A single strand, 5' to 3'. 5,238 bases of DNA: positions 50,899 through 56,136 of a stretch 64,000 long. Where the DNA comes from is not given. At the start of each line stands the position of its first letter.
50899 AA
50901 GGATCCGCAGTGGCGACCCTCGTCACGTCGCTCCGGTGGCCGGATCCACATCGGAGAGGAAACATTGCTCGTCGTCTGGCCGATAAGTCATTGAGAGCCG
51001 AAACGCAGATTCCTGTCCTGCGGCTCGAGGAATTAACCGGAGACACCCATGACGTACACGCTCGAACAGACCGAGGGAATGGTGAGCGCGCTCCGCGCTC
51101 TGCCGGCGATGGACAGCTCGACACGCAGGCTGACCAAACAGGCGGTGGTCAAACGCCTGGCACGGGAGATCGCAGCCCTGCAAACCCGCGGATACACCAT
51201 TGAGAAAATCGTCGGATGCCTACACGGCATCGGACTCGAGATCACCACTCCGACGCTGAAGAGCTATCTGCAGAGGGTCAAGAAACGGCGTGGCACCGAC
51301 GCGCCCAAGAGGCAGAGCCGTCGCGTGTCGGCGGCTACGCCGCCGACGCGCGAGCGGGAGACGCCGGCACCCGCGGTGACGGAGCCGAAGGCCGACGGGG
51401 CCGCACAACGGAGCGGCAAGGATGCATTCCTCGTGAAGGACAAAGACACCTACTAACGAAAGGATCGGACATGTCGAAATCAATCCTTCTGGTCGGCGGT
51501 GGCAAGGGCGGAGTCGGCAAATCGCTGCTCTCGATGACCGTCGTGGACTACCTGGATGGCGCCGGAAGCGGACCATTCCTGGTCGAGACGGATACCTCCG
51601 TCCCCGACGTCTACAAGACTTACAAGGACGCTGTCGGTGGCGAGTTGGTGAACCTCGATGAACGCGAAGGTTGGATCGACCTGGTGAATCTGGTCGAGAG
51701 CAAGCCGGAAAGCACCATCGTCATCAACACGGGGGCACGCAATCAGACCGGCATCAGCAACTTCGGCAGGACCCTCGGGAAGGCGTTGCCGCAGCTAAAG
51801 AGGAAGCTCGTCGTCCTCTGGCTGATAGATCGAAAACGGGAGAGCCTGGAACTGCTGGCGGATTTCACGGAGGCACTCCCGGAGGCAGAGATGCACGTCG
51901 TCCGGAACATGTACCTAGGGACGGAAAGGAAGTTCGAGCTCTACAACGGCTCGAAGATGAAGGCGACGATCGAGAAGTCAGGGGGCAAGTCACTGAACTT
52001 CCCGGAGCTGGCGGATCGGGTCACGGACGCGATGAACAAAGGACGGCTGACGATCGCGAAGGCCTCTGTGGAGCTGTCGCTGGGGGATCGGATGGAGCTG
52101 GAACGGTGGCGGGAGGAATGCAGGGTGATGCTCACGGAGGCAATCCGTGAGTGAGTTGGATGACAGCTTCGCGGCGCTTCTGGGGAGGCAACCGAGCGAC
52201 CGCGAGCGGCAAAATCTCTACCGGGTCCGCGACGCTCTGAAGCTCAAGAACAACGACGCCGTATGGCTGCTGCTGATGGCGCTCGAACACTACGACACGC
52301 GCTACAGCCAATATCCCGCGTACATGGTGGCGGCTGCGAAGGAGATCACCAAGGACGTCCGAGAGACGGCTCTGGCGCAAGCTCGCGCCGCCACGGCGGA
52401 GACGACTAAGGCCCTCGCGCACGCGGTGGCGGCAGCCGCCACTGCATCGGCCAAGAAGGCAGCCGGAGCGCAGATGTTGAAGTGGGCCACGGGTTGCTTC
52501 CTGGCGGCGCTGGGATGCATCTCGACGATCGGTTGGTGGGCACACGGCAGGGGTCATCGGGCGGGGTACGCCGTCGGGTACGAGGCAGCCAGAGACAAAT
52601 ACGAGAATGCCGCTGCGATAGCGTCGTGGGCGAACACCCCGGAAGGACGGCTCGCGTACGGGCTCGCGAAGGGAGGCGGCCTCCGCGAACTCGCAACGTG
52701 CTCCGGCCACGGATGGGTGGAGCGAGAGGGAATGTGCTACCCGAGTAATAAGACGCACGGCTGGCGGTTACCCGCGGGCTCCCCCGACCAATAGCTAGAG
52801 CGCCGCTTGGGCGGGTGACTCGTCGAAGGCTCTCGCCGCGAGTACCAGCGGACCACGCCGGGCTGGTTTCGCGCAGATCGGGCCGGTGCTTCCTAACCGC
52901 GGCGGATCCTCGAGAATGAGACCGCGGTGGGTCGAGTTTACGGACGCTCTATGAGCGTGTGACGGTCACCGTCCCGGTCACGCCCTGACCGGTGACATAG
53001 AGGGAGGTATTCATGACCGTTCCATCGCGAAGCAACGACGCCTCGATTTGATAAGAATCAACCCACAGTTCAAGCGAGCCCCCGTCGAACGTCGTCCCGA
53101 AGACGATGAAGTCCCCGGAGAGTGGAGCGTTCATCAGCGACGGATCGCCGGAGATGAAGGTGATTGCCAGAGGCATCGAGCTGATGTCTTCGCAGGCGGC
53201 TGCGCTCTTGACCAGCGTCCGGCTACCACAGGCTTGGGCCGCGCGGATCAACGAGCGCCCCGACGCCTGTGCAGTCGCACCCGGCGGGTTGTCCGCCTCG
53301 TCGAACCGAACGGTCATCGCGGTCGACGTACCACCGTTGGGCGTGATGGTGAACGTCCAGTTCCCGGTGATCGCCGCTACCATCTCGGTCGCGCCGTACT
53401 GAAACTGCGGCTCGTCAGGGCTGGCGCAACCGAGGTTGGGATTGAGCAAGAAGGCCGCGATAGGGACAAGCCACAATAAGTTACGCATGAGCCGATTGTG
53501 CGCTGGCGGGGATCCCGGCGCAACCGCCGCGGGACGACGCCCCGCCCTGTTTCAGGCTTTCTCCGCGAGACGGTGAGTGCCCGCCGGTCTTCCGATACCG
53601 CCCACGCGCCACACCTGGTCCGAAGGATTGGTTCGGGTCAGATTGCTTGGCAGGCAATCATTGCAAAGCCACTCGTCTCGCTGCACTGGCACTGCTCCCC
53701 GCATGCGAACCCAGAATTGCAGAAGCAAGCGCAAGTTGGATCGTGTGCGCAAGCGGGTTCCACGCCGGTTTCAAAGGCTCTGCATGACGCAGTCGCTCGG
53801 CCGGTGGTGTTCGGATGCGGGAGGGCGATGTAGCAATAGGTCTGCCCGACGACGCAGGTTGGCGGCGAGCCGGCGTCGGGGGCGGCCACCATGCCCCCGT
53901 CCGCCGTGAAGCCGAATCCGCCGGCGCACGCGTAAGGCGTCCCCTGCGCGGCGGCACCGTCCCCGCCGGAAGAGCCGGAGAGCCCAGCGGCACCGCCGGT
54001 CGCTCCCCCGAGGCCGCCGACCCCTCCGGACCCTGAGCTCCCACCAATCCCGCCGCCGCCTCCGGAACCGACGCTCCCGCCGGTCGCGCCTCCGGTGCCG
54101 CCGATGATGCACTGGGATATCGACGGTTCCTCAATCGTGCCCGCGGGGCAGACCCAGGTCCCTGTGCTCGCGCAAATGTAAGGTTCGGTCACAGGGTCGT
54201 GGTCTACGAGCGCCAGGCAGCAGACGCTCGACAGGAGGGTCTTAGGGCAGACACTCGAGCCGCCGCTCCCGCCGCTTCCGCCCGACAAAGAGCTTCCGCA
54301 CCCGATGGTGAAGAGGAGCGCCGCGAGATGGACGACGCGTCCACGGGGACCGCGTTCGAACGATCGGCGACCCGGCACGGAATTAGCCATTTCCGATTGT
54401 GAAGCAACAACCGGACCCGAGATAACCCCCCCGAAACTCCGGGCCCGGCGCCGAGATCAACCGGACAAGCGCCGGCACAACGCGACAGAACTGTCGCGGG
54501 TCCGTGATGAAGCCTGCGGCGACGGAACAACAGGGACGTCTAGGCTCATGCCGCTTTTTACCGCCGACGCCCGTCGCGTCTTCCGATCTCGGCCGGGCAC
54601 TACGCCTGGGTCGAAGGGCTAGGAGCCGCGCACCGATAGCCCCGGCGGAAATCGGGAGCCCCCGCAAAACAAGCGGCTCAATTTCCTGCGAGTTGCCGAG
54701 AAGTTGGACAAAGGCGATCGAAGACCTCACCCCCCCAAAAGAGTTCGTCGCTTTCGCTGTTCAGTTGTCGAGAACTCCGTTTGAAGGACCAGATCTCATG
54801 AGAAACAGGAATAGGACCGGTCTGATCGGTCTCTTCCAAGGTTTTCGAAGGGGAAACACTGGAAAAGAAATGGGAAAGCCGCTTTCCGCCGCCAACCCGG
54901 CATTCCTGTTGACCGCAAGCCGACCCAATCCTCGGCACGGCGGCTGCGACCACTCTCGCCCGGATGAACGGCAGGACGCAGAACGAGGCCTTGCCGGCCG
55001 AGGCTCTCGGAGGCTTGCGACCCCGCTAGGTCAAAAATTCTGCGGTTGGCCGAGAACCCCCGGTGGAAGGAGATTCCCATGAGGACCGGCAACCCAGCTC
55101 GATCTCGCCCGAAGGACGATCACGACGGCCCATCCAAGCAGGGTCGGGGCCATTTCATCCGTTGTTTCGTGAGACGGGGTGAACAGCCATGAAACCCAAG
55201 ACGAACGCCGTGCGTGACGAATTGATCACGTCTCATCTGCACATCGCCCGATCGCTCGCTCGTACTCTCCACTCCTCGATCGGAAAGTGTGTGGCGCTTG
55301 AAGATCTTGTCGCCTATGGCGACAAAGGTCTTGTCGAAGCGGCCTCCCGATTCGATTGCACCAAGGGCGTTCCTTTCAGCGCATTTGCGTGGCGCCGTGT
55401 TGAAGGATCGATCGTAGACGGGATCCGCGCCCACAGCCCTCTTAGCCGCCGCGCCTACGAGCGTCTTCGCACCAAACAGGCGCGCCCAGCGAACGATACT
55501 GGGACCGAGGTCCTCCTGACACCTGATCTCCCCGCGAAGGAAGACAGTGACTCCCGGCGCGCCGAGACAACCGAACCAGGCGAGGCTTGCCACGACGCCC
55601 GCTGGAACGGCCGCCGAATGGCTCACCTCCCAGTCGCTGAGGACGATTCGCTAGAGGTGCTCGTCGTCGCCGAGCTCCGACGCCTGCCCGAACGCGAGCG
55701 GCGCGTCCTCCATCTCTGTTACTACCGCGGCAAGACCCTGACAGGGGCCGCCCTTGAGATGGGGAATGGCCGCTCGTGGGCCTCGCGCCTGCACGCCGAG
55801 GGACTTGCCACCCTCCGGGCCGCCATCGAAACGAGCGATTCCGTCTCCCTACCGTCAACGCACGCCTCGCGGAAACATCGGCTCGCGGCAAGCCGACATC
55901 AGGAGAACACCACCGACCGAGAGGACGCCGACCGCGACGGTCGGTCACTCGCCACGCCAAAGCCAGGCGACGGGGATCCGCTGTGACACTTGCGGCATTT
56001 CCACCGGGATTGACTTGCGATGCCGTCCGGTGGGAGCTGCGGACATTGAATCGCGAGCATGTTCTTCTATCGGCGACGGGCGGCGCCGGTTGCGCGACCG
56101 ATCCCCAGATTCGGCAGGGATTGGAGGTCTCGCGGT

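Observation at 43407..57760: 14.35-kb integrative mobilizable element at tRNA-Glu with an IncP-type relaxosome but no mating-pore genes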

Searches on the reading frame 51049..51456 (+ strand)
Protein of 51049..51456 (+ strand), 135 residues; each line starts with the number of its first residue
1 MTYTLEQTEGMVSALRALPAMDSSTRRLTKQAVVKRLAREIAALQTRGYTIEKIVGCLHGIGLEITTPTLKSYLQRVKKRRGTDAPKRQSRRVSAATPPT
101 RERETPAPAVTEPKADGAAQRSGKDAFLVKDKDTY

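Call 8: search_protein_families(library=pfam, proteins=[window:51049-51456:+], max_evalue=0.01)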
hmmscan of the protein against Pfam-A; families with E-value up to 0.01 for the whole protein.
window:51049-51456:+ (135 aa): 0 families

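Call 12: search_protein_families(library=ncbifam, proteins=[window:51049-51456:+], max_evalue=0.01)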
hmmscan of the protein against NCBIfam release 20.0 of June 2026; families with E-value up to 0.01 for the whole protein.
window:51049-51456:+ (135 aa): 0 families

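Call 17: search_protein_families(library=phrogs, proteins=[window:51049-51456:+], max_evalue=0.01)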
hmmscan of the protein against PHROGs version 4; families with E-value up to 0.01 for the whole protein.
window:51049-51456:+ (135 aa): 0 families

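Call 40: search_dna_similar(query=window:51049-51456:+, collection=plasmids, mode=protein, max_evalue=0.001, max_rows=15, rows=spread)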
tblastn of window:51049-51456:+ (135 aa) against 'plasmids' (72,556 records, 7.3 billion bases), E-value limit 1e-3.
Records with a match: 223; places in all: 226; records where one place covers at least 80% of the query: 1.
Best place of each record, by identity: <60% 223.
By first word of the organism name: Pseudomonas 46; Klebsiella 45; Aeromonas 45; Citrobacter 17; Xanthomonas 15; Enterobacter 15; Escherichia 8; Raoultella 5; Edwardsiella 4; Burkholderia 4; and 14 more.
By predicted mobility (MOB-suite, as given by PLSDB): mobilizable 173; conjugative 45; non-mobilizable 5.
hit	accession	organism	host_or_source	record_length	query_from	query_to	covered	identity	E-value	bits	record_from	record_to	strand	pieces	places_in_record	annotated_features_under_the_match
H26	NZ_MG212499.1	Edwardsiella piscicida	Micropterus dolomieu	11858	1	86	64%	50.0%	3e-17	83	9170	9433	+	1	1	protein mobC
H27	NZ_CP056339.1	Citrobacter freundii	culture,Wastewater effluent sample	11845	1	78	58%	52.6%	3e-17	83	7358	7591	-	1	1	hypothetical protein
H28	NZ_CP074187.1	Raoultella planticola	lake water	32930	1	78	58%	52.6%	3e-17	83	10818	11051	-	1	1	hypothetical protein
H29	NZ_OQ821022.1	Escherichia coli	-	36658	1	86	64%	46.6%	6e-15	77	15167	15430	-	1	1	hypothetical protein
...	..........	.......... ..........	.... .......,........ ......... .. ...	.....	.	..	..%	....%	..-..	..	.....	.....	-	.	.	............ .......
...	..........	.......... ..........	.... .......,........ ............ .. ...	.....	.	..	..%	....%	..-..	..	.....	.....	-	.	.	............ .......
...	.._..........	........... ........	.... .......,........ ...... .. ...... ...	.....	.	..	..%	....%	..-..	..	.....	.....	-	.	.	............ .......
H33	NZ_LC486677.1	Serratia marcescens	-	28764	1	86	64%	46.6%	3e-14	75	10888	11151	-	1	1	hypothetical protein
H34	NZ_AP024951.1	Aeromonas caviae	-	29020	1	86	64%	46.6%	3e-14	75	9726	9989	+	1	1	hypothetical protein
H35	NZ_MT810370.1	Klebsiella pneumoniae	-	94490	1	86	64%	45.5%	2e-14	75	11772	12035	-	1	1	protein mobC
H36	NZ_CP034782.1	Pseudomonas sp. MPC6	-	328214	1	91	67%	37.4%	7e-10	62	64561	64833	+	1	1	hypothetical protein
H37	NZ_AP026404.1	Aeromonas caviae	-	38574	2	85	62%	39.3%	2e-13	72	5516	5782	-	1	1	hypothetical protein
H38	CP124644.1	Pseudomonas aeruginosa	Homo sapiens,Wound/Abscess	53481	2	85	62%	38.2%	1e-12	70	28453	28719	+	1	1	hypothetical protein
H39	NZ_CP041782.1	Xanthomonas citri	Soybean (Glycine max (L.) Merrill),cell ...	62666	14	90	57%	37.7%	9e-7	54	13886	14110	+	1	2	hypothetical protein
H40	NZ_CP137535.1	Xanthomonas euvesicatoria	tomato,cell culture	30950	14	78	48%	36.9%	6e-6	51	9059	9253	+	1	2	hypothetical protein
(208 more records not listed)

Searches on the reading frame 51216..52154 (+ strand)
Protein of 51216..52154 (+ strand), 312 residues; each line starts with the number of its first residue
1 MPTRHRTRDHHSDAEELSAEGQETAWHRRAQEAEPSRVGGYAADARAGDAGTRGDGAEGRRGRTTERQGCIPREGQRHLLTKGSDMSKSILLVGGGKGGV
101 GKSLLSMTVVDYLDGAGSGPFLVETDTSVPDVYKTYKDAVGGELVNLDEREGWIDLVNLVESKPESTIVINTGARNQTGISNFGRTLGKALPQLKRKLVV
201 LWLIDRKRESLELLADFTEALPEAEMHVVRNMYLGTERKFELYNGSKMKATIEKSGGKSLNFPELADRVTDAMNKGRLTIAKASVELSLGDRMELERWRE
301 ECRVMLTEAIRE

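Call 8: search_protein_families(library=pfam, proteins=[window:51216-52154:+], max_evalue=0.01)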
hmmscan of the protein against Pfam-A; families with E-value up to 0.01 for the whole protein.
window:51216-52154:+ (312 aa): 1 family
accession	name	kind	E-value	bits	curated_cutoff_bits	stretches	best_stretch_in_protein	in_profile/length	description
PF01656.29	CbiA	-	0.0051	17.2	25.4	1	93-217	3-96/125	CobQ/CobB/MinD/ParA nucleotide binding domain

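Call 12: search_protein_families(library=ncbifam, proteins=[window:51216-52154:+], max_evalue=0.01)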
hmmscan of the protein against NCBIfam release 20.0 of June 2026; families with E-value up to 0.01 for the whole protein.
window:51216-52154:+ (312 aa): 2 families
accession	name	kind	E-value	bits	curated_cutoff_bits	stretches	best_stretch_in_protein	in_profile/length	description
NF010461.0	PRK13886.1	subfamily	8e-06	25.4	360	1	90-217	4-135/241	conjugal transfer protein TraL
NF041417.1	ArsA_halo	exception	0.0081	14.9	800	1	92-150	15-72/617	arsenical pump-driving ATPase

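Call 17: search_protein_families(library=phrogs, proteins=[window:51216-52154:+], max_evalue=0.01)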
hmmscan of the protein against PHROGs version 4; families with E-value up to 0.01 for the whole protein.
window:51216-52154:+ (312 aa): 0 families

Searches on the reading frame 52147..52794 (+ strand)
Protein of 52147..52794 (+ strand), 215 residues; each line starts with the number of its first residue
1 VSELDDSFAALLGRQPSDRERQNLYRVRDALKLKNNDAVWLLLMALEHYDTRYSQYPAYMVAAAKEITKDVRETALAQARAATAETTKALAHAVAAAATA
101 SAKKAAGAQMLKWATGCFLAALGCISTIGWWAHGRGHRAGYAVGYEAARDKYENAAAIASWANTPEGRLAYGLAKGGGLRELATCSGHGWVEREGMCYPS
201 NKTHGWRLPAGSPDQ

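Call 8: search_protein_families(library=pfam, proteins=[window:52147-52794:+], max_evalue=0.01)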
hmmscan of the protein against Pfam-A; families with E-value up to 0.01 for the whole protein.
window:52147-52794:+ (215 aa): 1 family
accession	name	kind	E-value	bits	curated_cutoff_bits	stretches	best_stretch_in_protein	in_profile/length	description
PF20538.3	DUF6753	-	0.00012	22.1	27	1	30-173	31-173/217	Family of unknown function (DUF6753)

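Call 12: search_protein_families(library=ncbifam, proteins=[window:52147-52794:+], max_evalue=0.01)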
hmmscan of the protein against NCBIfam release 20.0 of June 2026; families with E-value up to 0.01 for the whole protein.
window:52147-52794:+ (215 aa): 0 families

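Call 17: search_protein_families(library=phrogs, proteins=[window:52147-52794:+], max_evalue=0.01)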
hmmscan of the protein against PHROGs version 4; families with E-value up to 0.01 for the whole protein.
window:52147-52794:+ (215 aa): 0 families

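Call 41: search_dna_similar(query=window:52147-52794:+, collection=plasmids, mode=protein, max_evalue=0.001, max_rows=15, rows=spread)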
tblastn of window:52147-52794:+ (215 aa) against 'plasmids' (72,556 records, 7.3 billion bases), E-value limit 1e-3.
Records with a match: 236; places in all: 237; records where one place covers at least 80% of the query: 159.
Best place of each record, by identity: 60-80% 8; <60% 228.
By first word of the organism name: Klebsiella 42; Aeromonas 36; Pseudomonas 36; Citrobacter 17; Enterobacter 15; Xanthomonas 14; Methylocystis 12; Burkholderia 9; Escherichia 8; Raoultella 5; and 26 more.
By predicted mobility (MOB-suite, as given by PLSDB): mobilizable 181; conjugative 36; non-mobilizable 19.
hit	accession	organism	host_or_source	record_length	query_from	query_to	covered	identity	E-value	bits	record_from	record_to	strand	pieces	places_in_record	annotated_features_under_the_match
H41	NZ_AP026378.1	Aeromonas caviae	-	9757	1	209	97%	50.5%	1e-46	171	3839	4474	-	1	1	DUF6753 family protein | protein mobD | OfxX fusion product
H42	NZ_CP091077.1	Xanthomonas arboricola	Infected peach leaf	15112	1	209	97%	50.5%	1e-46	171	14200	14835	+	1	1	DUF6753 family protein | protein mobD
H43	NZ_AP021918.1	Aeromonas sp. WP2-W18-CRE-05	-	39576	1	209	97%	50.5%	1e-46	171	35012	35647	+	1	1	DUF6753 family protein | mobilization protein | hypothetical protein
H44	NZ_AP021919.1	Aeromonas sp. WP2-W18-CRE-05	-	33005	1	209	97%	50.0%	4e-46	169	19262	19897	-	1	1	DUF6753 family protein | protein mobD | hypothetical protein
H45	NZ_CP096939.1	Pseudomonas aeruginosa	Homo sapiens,urine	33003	1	209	97%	48.6%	1e-40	154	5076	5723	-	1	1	DUF6753 family protein | mobilization protein | OfxX fusion product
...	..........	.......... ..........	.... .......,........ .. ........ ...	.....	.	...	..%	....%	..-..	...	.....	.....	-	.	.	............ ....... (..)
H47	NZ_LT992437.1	Citrobacter freundii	wastewater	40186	1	209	97%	48.6%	1e-40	154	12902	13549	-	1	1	DUF6753 family protein | OfxX fusion product | mobilization protein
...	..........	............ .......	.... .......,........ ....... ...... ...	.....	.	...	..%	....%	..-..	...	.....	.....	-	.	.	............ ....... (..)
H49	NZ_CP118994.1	Aeromonas media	Homo sapiens,cell culture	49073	1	209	97%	48.6%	1e-40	154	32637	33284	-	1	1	DUF6753 family protein | mobilization protein | hypothetical protein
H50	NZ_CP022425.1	Vitreoscilla filiformis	cell culture,Mud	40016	6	209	95%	37.0%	1e-20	97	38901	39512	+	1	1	hypothetical protein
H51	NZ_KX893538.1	Pseudomonas fluorescens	-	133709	1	60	28%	60.0%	1e-17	88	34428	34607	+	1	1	hypothetical protein | P-loop NTPase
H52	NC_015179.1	Acidiphilium multivorum AIU301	-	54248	113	205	43%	38.1%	6e-8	59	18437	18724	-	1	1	hypothetical protein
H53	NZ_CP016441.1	Bordetella pseudohinzii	mouse-C57Bl/6J,Bronchal aveolar lavage ...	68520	1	67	31%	50.7%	4e-14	78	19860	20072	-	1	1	hypothetical protein | P-loop NTPase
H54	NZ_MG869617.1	Polaromonas sp. E3S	Ecology Glacier, King George Island, ...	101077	136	209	34%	39.7%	5e-7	57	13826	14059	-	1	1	hypothetical protein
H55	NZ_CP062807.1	Cupriavidus basilensis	Cell culture,Sediment of a freshwater ...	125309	1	53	25%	37.7%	1e-5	52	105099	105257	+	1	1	hypothetical protein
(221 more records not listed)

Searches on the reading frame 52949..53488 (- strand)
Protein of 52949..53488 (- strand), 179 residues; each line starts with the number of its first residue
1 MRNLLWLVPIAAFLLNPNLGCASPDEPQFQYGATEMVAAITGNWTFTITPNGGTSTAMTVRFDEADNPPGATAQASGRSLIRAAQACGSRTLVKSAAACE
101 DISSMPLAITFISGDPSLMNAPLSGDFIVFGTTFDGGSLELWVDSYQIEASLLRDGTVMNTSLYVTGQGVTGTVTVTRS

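Call 8: search_protein_families(library=pfam, proteins=[window:52949-53488:-], max_evalue=0.01)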
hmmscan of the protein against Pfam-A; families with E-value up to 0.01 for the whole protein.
window:52949-53488:- (179 aa): 0 families

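Call 17: search_protein_families(library=phrogs, proteins=[window:52949-53488:-], max_evalue=0.01)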
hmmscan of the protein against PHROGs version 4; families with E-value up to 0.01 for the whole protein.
window:52949-53488:- (179 aa): 0 families

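Call 43: search_protein_families(library=padloc, proteins=[window:52949-53488:-], max_evalue=0.001)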
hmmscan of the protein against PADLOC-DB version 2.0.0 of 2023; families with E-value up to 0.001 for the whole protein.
window:52949-53488:- (179 aa): 0 families

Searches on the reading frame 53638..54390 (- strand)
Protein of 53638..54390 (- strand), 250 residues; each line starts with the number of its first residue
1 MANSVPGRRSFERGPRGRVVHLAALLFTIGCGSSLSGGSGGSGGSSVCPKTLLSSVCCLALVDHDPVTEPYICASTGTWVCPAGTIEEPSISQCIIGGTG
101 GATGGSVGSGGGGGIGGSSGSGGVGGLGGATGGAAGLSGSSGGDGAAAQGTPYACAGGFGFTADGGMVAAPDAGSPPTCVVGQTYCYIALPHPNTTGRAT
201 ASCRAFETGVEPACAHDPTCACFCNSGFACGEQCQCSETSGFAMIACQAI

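Call 9: search_protein_families(library=pfam, proteins=[window:53638-54390:-], max_evalue=0.01)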
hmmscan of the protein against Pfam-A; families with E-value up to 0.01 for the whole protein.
window:53638-54390:- (250 aa): 0 families

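Call 17: search_protein_families(library=phrogs, proteins=[window:53638-54390:-], max_evalue=0.01)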
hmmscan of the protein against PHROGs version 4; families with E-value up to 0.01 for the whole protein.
window:53638-54390:- (250 aa): 0 families

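Call 43: search_protein_families(library=padloc, proteins=[window:53638-54390:-], max_evalue=0.001)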
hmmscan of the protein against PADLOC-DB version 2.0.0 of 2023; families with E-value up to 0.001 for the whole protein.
window:53638-54390:- (250 aa): 0 families

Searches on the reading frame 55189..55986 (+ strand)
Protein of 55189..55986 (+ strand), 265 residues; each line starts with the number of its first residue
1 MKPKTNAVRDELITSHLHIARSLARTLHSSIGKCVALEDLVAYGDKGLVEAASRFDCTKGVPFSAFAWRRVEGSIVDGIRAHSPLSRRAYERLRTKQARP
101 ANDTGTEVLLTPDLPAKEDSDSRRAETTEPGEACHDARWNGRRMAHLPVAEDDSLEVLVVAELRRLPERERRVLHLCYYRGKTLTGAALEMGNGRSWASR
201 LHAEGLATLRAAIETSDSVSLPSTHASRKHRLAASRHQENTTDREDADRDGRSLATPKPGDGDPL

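Call 9: search_protein_families(library=pfam, proteins=[window:55189-55986:+], max_evalue=0.01)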
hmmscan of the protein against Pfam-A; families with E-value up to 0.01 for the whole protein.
window:55189-55986:+ (265 aa): 3 families
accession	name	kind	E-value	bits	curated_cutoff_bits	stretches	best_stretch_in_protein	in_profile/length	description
PF04545.22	Sigma70_r4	-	1.7e-09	37.5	24.1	1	163-210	2-49/50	Sigma-70, region 4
PF04542.20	Sigma70_r2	-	3e-09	37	24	1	12-82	1-68/71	Sigma-70 region 2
PF08281.18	Sigma70_r4_2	-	0.0096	16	25.7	0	161-192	6-37/54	Sigma-70, region 4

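Call 12: search_protein_families(library=ncbifam, proteins=[window:55189-55986:+], max_evalue=0.01)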
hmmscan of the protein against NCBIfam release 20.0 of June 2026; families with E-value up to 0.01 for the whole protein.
window:55189-55986:+ (265 aa): 41 families (the best 25 are shown)
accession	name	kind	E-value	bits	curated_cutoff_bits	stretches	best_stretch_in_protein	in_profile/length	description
TIGR02479.1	FliA_WhiG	subfamily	8.2e-22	78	189.6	2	12-95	1-84/224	FliA/WhiG family RNA polymerase sigma factor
NF005413.0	PRK06986.1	subfamily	2.8e-20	73.2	201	2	7-94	13-100/241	RNA polymerase sigma factor FliA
NF004935.0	PRK06288.1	equivalog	3e-19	69.7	343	2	4-87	30-113/270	RNA polymerase sigma factor WhiG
NF004572.0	PRK05911.1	equivalog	5.5e-16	58.7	378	2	8-93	24-109/257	RNA polymerase sigma factor sigma-28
TIGR02980.1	SigBFG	subfamily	5.7e-15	55.6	234.35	2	6-88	2-84/227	SigB/SigF/SigG family RNA polymerase sigma factor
TIGR02937.1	sigma70-ECF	superfamily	8.5e-15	54.8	42.9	1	9-212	3-164/165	sigma-70 family RNA polymerase sigma factor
NF005809.0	PRK07670.1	equivalog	5.8e-14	52.2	326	1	5-93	21-109/255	FliA/WhiG family RNA polymerase sigma factor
NF005514.0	PRK07122.1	subfamily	5.4e-13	48.7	372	2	4-83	37-113/264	RNA polymerase sigma factor SigF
NF005644.0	PRK07408.1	subfamily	4.9e-11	42.8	261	1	4-93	24-113/258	RNA polymerase sigma factor SigF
NF006071.0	PRK08215.1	equivalog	5.3e-10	39.3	372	2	158-213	201-257/258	RNA polymerase sporulation sigma factor SigG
TIGR02850.1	spore_sigG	equivalog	1.2e-08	34.7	457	2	160-210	201-251/254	RNA polymerase sporulation sigma factor SigG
TIGR02394.1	rpoS_proteo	equivalog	3.3e-08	33.4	378.7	1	8-76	47-112/285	RNA polymerase sigma factor RpoS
NF004207.0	PRK05657.1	equivalog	5.8e-08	32.4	394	1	7-68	89-147/329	RNA polymerase sigma factor RpoS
TIGR02885.1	spore_sigF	equivalog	7.6e-08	32.5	321.45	0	7-80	11-81/231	RNA polymerase sporulation sigma factor SigF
NF004052.0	PRK05572.1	subfamily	8.6e-08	32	311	1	161-214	198-251/252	SigF/SigG family RNA polymerase sporulation sigma factor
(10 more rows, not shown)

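Call 43: search_protein_families(library=padloc, proteins=[window:55189-55986:+], max_evalue=0.001)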
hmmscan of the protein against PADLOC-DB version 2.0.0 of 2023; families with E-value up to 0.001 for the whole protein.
window:55189-55986:+ (265 aa): 1 family
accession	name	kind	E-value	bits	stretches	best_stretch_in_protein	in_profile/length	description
PDLC02203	MzaA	-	0.00018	17.9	1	13-83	435-502/683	-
